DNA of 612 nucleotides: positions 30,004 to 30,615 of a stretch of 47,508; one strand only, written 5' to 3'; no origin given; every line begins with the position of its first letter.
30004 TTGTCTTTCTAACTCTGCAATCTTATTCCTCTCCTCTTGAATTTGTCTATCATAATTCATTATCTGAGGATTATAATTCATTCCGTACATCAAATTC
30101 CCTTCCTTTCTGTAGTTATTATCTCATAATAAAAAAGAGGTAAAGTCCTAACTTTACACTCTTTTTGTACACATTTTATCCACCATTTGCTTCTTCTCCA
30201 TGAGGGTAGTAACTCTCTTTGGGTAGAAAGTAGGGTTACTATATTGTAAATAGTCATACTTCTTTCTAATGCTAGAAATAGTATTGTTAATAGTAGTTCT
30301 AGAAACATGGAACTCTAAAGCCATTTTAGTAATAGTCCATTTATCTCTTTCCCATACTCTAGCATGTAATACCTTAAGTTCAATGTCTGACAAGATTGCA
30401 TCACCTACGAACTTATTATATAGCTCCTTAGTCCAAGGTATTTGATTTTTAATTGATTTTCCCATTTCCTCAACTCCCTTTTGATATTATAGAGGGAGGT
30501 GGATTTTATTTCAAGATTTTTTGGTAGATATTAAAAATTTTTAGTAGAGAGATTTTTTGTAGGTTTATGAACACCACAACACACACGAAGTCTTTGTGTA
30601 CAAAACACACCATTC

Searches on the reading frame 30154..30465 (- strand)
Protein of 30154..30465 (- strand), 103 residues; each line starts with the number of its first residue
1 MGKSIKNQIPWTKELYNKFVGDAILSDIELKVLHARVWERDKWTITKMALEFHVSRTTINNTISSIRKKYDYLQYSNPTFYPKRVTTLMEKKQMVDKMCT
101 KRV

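Call 14: search_protein_families(library=phrogs, proteins=[window:30154-30465:-], max_evalue=0.01)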
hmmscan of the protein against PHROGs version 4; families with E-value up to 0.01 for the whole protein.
window:30154-30465:- (103 aa): 1 family
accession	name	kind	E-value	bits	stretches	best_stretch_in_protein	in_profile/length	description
phrog_32138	-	DNA, RNA and nucleotide metabolism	0.0056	17.6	0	41-70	17-46/54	DNA binding protein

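Call 15: search_protein_families(library=pfam, proteins=[window:30154-30465:-], max_evalue=0.01)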
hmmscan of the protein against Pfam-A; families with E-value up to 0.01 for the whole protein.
window:30154-30465:- (103 aa): 1 family
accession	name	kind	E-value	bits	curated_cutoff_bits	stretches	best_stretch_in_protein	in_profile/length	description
PF08279.18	HTH_11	-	0.00012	22.3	25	1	39-69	12-42/55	HTH domain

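Call 76: find_related_loci(query=window:30157-30465:-, collection=viral_contigs, flank=3500)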
Query window:30157-30465:- (103 aa) in viral_contigs; peptide patterns used: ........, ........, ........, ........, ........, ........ (x = any residue, [..] = any of these).
28 stretches matched a pattern; 3 encode a relative of the query (tblastn E <= 1e-3); 3 distinct loci.
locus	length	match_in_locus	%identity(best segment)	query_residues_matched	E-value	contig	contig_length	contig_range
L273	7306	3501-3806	93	1-102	8e-63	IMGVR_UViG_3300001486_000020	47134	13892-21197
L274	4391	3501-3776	68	1-92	1e-39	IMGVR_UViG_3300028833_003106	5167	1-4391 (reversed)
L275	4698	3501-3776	65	1-92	3e-38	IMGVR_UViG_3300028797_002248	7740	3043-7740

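Call 77: find_homologous_proteins(query=window:30157-30465:-, max_evalue=0.00001)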
Query window:30157-30465:- (103 aa): 24 proteins with E <= 0.00001 among 24 candidates.
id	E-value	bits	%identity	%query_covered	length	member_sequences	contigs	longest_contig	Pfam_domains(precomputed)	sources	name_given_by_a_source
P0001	5.0e-55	201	90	100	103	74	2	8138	-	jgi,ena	-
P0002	7.7e-55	201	90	100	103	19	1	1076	-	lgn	-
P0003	6.2e-50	185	85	95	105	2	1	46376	-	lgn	-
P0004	1.9e-48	180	84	95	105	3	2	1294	-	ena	-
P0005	3.3e-44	166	73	100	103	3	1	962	-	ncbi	-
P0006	4.8e-44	166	74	95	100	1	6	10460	-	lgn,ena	-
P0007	1.1e-42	162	75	98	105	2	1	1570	-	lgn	-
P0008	2.2e-38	148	68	95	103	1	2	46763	-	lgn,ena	-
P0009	5.4e-38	147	76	94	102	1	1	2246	-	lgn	-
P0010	9.9e-38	146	68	95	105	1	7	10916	-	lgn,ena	-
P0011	3.2e-37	144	68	100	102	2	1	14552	-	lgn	-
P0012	2.4e-35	138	73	83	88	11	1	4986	-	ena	-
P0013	3.4e-35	138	69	95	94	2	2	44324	-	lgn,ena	-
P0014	3.9e-35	137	67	98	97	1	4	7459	-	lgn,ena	-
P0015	4.5e-35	137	70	88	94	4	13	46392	-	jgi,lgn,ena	-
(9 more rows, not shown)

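Call 78: find_encoding_contigs(protein=P0003, flank=3000, max_places=2)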
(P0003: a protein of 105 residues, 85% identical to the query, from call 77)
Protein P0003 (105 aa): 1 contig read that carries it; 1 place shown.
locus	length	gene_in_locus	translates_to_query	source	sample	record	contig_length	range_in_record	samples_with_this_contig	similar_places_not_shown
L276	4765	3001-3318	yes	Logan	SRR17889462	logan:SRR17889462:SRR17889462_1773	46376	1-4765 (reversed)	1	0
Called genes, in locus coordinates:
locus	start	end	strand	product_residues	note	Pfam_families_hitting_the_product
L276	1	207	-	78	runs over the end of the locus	-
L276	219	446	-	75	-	-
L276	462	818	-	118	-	-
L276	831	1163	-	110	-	PF26096:DUF8033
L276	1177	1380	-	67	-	PF14207:DpnD-PcfM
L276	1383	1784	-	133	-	-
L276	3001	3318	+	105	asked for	-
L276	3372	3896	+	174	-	-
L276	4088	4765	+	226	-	?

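Call 79: find_encoding_contigs(protein=P0008, flank=3000, max_places=2)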
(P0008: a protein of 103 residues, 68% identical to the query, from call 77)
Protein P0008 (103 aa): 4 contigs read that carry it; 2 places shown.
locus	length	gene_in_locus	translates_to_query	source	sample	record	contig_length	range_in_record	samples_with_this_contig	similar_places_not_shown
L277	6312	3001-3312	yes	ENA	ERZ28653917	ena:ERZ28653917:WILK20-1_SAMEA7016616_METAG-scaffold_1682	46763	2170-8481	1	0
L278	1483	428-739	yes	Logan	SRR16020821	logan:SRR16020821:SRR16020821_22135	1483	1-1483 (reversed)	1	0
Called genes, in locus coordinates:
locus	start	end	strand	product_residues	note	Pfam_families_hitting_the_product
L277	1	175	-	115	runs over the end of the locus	-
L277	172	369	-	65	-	-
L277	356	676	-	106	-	-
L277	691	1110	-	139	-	PF00436:SSB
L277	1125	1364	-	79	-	-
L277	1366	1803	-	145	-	PF24692:DUF7659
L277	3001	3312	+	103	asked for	-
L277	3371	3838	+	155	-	-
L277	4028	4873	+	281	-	-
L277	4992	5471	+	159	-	-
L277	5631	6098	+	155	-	-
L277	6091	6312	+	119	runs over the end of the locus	-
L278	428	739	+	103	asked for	-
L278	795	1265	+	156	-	-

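Call 80: find_encoding_contigs(protein=P0013, flank=3000, max_places=2)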
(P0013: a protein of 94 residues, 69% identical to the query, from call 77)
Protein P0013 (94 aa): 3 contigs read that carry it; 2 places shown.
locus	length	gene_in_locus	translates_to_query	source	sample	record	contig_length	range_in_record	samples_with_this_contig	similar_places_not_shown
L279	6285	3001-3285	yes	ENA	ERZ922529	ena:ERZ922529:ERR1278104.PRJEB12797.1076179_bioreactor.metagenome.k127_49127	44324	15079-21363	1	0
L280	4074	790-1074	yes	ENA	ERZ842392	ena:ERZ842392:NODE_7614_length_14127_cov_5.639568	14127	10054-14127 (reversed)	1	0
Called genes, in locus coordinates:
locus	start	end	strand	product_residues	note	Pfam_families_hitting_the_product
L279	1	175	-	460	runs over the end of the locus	PF00270:DEAD, PF04851:ResIII, PF00176:SNF2-rel_dom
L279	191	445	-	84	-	-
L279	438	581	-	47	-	-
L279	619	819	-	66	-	-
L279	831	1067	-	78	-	-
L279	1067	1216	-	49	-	-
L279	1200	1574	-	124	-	-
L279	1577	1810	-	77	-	-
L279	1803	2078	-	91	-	-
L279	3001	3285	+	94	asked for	-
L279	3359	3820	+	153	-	-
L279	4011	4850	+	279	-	-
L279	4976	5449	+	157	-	-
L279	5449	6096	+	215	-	-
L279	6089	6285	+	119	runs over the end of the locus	-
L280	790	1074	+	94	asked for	-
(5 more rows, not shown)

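Call 81: find_encoding_contigs(protein=P0015, flank=3000, max_places=8)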
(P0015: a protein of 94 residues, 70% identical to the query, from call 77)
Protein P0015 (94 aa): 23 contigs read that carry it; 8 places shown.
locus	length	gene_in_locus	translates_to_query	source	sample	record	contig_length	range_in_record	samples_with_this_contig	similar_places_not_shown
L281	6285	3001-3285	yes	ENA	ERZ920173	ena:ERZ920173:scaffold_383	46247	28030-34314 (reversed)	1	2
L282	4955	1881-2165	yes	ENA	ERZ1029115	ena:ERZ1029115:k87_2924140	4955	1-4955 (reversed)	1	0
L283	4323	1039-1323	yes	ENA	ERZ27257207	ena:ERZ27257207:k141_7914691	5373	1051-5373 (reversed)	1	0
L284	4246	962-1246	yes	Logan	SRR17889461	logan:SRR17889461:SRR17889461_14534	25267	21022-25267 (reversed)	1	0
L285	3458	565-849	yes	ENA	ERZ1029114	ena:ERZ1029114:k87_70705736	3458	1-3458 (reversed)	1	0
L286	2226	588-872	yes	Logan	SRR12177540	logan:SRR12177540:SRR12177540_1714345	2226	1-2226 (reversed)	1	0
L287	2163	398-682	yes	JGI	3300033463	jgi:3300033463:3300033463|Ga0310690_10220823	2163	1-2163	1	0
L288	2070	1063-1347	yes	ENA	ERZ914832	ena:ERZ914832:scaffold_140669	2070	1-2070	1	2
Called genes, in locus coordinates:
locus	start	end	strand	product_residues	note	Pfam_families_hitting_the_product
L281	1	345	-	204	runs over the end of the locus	-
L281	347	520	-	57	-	-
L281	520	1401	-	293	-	PF13497:DUF4121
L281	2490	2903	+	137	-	-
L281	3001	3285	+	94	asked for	-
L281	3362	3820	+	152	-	-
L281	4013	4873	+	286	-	-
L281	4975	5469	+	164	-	-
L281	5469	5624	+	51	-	-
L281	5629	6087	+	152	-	-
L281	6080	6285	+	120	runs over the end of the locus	-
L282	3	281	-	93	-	?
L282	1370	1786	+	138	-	-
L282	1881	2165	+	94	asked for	-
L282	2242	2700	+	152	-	-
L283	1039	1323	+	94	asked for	-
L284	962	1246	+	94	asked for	-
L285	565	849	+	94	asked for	-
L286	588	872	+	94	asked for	-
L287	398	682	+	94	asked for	-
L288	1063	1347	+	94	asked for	-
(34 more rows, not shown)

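Call 84: find_encoding_contigs(protein=P0011, flank=3000, max_places=2)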
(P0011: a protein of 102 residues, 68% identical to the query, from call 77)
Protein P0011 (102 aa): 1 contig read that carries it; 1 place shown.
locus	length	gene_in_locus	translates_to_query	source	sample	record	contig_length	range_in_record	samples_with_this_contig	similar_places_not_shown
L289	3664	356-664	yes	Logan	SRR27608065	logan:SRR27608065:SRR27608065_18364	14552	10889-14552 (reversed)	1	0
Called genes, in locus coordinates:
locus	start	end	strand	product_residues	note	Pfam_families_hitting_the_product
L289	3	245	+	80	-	?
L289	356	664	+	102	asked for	-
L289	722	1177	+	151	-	-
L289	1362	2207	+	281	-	-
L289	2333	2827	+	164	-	-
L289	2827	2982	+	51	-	-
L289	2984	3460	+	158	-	-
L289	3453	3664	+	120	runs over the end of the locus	-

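Call 85: find_encoding_contigs(protein=P0010, flank=3000, max_places=4)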
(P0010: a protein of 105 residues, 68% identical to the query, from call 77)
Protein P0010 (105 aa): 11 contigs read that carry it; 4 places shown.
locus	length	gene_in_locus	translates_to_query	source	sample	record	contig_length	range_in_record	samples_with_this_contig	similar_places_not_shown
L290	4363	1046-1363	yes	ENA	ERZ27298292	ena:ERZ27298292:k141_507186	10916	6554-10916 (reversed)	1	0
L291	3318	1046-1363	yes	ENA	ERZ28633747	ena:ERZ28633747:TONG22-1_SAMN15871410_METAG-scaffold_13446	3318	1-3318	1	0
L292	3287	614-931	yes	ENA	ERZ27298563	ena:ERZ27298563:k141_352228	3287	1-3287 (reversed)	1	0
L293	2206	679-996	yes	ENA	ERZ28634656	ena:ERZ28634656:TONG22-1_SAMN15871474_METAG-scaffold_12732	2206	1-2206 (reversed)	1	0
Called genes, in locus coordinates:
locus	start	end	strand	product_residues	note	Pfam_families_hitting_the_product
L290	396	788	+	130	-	-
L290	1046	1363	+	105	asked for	-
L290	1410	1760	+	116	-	-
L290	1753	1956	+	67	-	-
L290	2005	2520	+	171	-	-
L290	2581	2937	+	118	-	-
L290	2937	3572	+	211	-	PF25223:DUF7841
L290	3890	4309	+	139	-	-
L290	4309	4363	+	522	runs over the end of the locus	PF04466:Terminase_3, PF17288:Terminase_3C (weak)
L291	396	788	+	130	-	-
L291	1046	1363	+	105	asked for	-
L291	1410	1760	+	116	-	-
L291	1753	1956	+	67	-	-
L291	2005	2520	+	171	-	-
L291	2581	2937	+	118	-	-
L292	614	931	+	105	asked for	-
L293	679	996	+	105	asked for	-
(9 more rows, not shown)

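Call 86: find_encoding_contigs(protein=P0006, flank=3000, max_places=4)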
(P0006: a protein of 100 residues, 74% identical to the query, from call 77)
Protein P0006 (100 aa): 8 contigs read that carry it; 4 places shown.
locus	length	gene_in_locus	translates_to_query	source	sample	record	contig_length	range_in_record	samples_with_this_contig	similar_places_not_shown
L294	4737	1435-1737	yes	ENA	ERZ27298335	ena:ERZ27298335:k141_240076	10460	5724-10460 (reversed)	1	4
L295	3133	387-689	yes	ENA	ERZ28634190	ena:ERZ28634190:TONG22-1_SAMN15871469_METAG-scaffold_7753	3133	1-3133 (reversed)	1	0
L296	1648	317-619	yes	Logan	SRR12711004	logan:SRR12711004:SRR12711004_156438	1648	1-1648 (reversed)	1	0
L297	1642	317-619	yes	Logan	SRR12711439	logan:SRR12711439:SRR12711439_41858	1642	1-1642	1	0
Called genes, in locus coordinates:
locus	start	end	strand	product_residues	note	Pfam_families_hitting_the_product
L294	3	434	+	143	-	?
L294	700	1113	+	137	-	-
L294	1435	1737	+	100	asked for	-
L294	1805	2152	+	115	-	-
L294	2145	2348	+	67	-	-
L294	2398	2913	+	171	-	-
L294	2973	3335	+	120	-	-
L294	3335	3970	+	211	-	PF25223:DUF7841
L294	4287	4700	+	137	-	-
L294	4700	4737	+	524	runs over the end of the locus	PF04466:Terminase_3, PF17288:Terminase_3C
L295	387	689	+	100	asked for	-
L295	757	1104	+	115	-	-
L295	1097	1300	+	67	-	-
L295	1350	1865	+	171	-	-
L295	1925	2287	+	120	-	-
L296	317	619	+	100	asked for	-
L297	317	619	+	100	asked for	-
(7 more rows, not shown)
